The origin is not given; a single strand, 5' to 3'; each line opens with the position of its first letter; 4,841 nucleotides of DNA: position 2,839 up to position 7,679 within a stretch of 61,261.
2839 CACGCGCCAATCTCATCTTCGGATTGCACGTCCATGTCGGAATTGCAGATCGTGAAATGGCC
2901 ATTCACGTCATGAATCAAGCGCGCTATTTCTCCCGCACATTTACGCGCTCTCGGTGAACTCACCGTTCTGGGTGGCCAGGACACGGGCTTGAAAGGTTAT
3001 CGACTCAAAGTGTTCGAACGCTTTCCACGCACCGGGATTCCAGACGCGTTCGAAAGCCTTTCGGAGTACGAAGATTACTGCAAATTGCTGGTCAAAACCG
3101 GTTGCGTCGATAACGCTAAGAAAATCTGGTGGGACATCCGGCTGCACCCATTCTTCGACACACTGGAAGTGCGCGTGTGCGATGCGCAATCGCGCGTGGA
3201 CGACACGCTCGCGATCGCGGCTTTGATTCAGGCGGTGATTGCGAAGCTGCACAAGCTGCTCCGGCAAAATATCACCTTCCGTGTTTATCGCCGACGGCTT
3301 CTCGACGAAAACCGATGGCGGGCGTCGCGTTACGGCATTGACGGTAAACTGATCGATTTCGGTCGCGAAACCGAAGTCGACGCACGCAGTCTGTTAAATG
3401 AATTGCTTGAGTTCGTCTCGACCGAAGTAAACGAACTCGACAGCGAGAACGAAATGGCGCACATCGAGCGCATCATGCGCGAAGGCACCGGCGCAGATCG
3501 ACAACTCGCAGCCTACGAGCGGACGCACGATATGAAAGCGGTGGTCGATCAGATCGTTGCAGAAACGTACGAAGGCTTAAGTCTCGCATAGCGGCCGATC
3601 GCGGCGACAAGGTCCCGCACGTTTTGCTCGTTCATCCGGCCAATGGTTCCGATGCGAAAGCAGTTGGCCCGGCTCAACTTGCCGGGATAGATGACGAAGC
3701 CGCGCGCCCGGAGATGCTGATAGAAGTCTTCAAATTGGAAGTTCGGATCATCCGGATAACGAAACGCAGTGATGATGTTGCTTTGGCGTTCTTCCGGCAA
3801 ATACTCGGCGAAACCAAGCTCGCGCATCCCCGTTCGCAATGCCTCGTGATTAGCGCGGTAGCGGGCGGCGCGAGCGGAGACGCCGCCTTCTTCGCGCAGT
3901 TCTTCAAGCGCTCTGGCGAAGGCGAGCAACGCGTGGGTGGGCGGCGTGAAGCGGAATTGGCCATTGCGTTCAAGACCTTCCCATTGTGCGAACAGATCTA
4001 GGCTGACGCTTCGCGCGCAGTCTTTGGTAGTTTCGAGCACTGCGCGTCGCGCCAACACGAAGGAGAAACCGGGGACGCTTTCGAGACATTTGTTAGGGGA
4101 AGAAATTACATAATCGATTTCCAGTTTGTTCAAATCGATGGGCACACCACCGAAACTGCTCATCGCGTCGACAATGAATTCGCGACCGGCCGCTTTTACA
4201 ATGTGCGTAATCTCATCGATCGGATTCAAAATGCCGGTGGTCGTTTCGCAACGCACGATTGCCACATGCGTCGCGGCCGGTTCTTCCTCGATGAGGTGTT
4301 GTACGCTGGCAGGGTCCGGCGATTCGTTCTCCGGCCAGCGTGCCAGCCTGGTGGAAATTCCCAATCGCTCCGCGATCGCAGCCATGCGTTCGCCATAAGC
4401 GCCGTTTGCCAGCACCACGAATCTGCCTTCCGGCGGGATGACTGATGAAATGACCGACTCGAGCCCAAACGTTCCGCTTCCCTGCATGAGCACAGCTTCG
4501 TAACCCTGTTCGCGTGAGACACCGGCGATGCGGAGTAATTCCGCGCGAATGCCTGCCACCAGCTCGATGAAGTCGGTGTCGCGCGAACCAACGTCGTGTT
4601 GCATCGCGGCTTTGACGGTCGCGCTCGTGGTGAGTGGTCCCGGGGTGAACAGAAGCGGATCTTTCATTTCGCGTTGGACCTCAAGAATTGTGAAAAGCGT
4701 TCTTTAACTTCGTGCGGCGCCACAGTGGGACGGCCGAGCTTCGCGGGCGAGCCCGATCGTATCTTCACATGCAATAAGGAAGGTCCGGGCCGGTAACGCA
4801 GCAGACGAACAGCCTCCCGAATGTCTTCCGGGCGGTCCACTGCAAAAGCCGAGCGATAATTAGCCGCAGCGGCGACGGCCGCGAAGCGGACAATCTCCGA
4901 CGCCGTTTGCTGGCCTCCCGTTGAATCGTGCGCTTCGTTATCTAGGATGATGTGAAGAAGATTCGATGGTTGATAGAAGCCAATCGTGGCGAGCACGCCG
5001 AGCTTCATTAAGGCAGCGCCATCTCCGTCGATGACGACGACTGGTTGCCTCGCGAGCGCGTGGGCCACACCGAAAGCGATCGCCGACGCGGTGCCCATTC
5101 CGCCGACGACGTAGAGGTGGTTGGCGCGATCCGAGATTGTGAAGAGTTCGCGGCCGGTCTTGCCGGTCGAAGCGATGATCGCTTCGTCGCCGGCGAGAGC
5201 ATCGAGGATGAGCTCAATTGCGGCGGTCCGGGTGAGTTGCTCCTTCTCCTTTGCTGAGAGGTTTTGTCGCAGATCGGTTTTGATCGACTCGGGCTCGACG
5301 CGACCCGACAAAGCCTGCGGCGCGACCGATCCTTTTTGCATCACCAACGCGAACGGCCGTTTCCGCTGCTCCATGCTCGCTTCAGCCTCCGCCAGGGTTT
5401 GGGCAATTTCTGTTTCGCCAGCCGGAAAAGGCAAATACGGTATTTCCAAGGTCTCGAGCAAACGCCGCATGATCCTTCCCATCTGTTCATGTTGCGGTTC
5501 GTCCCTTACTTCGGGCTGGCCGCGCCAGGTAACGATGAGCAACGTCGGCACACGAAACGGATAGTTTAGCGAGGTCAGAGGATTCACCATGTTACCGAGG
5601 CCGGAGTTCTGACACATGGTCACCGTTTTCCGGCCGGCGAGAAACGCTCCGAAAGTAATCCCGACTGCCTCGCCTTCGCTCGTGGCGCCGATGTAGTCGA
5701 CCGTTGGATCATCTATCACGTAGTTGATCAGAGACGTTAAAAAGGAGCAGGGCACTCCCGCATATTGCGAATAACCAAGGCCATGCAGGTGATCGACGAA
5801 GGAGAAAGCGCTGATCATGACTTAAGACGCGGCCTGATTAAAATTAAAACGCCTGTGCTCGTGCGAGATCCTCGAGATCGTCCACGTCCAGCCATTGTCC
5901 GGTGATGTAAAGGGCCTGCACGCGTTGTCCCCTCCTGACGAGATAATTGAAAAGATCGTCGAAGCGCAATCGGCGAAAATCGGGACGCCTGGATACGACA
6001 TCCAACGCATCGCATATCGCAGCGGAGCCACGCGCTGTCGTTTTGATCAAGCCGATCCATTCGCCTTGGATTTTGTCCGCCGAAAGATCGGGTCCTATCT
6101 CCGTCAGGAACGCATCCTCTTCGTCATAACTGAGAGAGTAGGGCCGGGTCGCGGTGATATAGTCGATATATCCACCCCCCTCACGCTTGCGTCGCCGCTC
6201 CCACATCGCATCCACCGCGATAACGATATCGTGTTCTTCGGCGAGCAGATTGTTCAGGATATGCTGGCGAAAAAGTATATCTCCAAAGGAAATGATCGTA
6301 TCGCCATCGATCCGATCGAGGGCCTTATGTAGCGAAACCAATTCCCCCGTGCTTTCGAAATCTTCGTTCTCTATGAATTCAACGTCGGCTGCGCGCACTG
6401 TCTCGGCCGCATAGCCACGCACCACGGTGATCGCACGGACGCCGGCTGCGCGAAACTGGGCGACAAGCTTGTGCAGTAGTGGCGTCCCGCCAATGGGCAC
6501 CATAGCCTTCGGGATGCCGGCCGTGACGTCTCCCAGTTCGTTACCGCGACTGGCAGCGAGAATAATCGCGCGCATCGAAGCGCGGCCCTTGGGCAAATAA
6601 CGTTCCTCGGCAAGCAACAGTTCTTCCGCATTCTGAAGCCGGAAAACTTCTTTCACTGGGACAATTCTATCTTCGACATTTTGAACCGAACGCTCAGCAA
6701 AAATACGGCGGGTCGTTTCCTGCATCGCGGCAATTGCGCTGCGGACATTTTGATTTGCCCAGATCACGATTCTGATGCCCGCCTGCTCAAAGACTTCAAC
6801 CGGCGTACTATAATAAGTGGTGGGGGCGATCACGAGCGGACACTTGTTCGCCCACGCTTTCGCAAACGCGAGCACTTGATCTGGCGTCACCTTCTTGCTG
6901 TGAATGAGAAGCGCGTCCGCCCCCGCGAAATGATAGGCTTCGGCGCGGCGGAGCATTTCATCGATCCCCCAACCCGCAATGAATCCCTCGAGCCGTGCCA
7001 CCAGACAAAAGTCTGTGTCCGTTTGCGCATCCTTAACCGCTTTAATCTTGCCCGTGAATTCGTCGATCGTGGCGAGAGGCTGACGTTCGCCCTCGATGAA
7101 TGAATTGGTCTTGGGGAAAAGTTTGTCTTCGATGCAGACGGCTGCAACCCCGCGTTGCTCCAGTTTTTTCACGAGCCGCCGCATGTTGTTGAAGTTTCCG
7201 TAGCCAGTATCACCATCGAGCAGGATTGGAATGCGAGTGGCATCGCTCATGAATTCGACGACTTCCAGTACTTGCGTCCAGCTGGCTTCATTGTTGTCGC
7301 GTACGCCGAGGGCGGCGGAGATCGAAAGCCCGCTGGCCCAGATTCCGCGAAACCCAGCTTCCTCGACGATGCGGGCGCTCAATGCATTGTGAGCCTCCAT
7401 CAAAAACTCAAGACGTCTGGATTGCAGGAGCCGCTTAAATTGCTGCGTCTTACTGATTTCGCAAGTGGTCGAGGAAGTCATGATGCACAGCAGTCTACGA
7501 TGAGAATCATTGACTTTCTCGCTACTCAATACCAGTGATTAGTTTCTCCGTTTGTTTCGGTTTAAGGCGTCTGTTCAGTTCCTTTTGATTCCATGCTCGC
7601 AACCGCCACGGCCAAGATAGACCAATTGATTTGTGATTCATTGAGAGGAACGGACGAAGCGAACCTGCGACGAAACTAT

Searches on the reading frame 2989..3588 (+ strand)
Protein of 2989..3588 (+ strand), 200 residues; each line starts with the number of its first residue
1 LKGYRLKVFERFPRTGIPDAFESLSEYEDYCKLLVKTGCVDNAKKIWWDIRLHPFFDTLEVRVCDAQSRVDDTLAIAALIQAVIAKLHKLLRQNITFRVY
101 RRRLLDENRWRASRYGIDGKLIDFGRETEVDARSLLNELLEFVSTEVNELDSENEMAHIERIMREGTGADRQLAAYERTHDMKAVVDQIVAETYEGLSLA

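Call 66: search_protein_families(library=pfam, proteins=[window:2989-3588:+], max_evalue=0.00001)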
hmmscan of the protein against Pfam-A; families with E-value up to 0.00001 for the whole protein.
window:2989-3588:+ (200 aa): 1 family
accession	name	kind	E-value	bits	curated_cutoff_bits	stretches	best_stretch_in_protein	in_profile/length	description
PF04107.18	GCS2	-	9.6e-19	68.3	21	1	4-116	173-290/291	Glutamate-cysteine ligase family 2(GCS2)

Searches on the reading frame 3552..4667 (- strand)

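Call 66: search_protein_families(library=pfam, proteins=[window:3552-4667:-], max_evalue=0.00001)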
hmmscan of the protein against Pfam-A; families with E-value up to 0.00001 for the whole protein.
window:3552-4667:- (372 aa): 1 family
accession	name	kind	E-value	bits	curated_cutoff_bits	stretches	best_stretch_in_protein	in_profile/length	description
PF00266.25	Aminotran_5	-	7e-22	78.3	21.5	1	20-304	28-316/371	Aminotransferase class-V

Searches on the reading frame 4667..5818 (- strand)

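Call 66: search_protein_families(library=pfam, proteins=[window:4667-5818:-], max_evalue=0.00001)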
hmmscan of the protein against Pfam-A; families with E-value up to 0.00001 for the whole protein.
window:4667-5818:- (384 aa): 2 families
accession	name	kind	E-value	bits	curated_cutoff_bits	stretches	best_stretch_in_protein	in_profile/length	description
PF02775.26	TPP_enzyme_C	-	4.3e-17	62.7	21.9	1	236-351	25-151/151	Thiamine pyrophosphate enzyme, C-terminal TPP binding domain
PF02776.23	TPP_enzyme_N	-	3.1e-08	33.8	26.8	1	7-110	7-111/119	Thiamine pyrophosphate enzyme, N-terminal TPP binding domain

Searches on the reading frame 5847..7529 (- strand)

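Call 9: search_protein_families(library=pfam, proteins=[window:5847-7529:-], max_evalue=0.01)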
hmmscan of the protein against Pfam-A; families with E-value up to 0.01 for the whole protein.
window:5847-7529:- (561 aa): 3 families
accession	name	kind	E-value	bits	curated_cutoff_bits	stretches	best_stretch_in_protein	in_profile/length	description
PF13714.12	PEP_mutase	-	1e-61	209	31.5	1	31-276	1-239/240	Phosphoenolpyruvate phosphomutase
PF12804.13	NTP_transf_3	-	1.2e-14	55.3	27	1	321-440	1-123/160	MobA-like NTP transferase domain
PF00483.29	NTP_transferase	-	4.3e-06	26.9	21.2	1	321-373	2-56/245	Nucleotidyl transferase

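Call 31: search_protein_families(library=ncbifam, proteins=[window:5847-7529:-], max_evalue=0.001)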
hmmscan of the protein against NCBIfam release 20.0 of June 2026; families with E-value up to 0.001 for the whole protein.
window:5847-7529:- (561 aa): 27 families (the best 25 are shown)
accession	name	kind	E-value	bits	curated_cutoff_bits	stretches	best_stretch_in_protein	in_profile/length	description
TIGR02320.1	PEP_mutase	equivalog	7.5e-115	382.8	319.55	1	31-302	1-283/284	phosphoenolpyruvate mutase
TIGR02321.1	Pphn_pyruv_hyd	equivalog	7.2e-72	241.9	374.4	1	26-312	2-289/290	phosphonopyruvate hydrolase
TIGR02317.1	prpB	equivalog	2.3e-39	135.3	354.4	1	28-298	2-269/285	methylisocitrate lyase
NF008455.0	PRK11320.1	equivalog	4.5e-31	108.2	353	1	25-295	5-273/295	methylisocitrate lyase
TIGR02319.1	CPEP_Pphonmut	equivalog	3.2e-26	92.2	420.05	1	25-210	2-185/294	carboxyvinyl-carboxyphosphonate phosphorylmutase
TIGR03992.1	Arch_glmU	subfamily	2.5e-16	59.6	292.1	1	319-439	1-128/393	bifunctional sugar-1-phosphate nucleotidylyltransferase/acetyltransferase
NF041313.1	UDPGP_AglF_Halo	equivalog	2.4e-13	50.1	400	1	319-429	1-116/234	UTP--glucose-1-phosphate uridylyltransferase AglF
NF041173.1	Sug_nt_acttase_Thmprot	equivalog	1e-11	44.5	600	1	319-440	1-128/405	bifunctional sugar-1-phosphate nucleotidylyltransferase/acetyltransferase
NF045761.1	NAMPUrTaseMurU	equivalog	3.9e-09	36.7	250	1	319-380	1-62/226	N-acetylmuramate alpha-1-phosphate uridylyltransferase MurU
NF010935.0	PRK14355.1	equivalog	4.9e-09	35.3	718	1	318-443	3-132/459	bifunctional UDP-N-acetylglucosamine diphosphorylase/glucosamine-1-phosphate N-acetyltransferase GlmU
NF045665.1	NTPtran_DVU1551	equivalog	5.9e-09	35.4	315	1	320-411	2-94/359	DVU_1551 family NTP transferase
NF010938.0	PRK14358.1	equivalog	1.2e-08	34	500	1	319-434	8-126/481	bifunctional N-acetylglucosamine-1-phosphate uridyltransferase/glucosamine-1-phosphate acetyltransferase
TIGR01208.1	rmlA_long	equivalog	1.8e-08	33.7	320.25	1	320-389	1-80/353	glucose-1-phosphate thymidylyltransferase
NF052502.1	man1P_GTase_Rv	exception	2.8e-08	33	440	1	320-385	2-76/352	mannose-1-phosphate guanylyltransferase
NF010933.0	PRK14353.1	equivalog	6.1e-08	31.7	505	1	318-434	5-129/453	bifunctional UDP-N-acetylglucosamine diphosphorylase/glucosamine-1-phosphate N-acetyltransferase GlmU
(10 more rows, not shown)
